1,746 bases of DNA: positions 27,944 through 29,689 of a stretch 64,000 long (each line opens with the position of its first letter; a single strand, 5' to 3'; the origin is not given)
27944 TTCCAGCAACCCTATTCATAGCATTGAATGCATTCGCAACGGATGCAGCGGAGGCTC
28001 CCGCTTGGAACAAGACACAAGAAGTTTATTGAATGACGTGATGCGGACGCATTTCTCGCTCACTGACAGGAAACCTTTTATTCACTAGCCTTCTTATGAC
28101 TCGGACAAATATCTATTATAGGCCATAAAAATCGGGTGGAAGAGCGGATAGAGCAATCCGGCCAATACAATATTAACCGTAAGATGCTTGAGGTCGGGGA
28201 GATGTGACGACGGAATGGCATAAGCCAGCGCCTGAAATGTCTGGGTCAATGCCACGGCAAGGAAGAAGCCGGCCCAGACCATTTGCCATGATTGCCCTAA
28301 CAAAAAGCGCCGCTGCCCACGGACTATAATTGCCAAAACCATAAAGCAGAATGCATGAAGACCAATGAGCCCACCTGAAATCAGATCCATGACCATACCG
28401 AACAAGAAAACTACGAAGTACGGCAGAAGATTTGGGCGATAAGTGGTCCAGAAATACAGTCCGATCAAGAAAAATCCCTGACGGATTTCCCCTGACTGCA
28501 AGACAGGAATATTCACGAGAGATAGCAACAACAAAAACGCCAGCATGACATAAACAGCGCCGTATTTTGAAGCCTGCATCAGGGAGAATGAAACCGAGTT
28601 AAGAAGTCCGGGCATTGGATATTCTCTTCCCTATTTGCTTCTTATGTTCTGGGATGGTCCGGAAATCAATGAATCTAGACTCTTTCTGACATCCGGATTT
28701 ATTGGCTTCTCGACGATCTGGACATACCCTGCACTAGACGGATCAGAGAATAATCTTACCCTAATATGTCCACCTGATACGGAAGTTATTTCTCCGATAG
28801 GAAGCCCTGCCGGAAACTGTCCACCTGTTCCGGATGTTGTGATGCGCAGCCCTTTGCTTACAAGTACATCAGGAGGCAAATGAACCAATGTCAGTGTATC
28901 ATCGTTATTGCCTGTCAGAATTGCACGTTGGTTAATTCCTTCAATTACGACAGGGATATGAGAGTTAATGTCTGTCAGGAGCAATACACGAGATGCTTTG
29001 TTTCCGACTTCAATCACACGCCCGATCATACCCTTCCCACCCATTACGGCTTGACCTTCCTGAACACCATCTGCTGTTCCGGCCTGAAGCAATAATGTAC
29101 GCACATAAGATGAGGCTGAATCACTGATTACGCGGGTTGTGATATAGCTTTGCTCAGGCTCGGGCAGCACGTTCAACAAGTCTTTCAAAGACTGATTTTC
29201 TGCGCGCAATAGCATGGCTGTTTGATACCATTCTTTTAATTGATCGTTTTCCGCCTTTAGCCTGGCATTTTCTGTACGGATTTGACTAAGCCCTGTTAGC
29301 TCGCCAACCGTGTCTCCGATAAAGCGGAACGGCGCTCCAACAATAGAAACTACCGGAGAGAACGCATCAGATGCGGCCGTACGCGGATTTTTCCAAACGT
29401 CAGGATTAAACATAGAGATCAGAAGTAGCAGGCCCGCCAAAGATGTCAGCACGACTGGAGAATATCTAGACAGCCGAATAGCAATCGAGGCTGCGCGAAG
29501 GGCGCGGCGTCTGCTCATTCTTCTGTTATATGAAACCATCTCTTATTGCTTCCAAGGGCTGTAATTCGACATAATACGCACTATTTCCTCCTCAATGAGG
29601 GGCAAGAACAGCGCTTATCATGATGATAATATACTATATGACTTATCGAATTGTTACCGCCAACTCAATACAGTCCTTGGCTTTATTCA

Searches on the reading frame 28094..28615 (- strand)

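Call 25: search_protein_families(library=pfam, proteins=[window:28094-28615:-], max_evalue=0.001)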
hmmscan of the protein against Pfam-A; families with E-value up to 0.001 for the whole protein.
window:28094-28615:- (173 aa): 1 family
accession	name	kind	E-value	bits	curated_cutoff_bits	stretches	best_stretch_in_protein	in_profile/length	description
PF04093.17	MreD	-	2.7e-07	31.3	24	1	24-160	13-152/158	rod shape-determining protein MreD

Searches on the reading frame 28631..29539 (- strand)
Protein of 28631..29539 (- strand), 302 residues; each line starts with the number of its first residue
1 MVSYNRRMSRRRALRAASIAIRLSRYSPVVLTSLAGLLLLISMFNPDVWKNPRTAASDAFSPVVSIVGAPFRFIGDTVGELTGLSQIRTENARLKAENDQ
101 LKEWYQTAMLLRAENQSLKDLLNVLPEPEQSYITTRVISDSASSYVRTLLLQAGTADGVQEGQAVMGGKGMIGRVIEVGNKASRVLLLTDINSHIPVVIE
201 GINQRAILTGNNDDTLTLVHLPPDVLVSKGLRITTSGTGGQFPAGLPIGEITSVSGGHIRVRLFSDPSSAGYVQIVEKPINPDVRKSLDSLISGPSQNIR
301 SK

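Call 25: search_protein_families(library=pfam, proteins=[window:28631-29539:-], max_evalue=0.001)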
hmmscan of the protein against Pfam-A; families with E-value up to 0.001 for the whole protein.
window:28631-29539:- (302 aa): 1 family
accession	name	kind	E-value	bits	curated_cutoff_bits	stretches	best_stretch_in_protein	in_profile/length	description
PF04085.20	MreC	-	1.7e-33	115.9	28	1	137-276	1-146/147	Rod shape-determining protein MreC, barrel core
